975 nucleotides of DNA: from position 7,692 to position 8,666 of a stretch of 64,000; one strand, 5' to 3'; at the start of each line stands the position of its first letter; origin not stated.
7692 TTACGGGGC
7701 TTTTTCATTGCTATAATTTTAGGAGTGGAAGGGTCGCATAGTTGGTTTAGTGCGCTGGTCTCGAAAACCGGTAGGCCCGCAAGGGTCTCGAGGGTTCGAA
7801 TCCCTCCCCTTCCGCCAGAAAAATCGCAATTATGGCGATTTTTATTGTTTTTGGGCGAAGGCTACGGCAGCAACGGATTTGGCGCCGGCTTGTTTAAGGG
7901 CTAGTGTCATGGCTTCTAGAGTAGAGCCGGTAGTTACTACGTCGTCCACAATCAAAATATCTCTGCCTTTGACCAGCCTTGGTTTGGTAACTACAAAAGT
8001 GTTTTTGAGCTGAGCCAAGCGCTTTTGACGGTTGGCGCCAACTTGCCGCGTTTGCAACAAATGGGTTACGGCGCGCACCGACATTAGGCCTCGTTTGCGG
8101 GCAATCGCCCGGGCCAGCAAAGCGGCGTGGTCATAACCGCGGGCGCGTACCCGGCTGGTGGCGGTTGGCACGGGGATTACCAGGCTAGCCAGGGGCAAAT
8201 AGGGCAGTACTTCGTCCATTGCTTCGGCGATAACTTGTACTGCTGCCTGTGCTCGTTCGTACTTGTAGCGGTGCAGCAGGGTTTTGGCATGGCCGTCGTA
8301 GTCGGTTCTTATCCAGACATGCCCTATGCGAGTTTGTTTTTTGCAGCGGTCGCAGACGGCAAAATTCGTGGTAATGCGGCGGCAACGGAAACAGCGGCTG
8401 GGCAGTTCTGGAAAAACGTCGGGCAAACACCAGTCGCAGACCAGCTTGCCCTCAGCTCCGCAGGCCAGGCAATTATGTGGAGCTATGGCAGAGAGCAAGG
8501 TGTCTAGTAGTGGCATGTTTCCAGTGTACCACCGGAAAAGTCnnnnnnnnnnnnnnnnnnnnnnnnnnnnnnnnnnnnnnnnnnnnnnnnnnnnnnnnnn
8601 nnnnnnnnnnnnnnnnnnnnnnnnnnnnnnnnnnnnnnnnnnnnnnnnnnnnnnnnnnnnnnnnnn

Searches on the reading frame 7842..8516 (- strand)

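Call 45: search_protein_families(library=pfam, proteins=[window:7842-8516:-], max_evalue=1e-8)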
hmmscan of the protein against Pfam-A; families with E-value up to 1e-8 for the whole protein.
window:7842-8516:- (224 aa): 1 family
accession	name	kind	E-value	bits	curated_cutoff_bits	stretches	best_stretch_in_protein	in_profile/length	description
PF00156.33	Pribosyltran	-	5.9e-11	42.4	26.3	1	168-223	79-126/158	Phosphoribosyl transferase domain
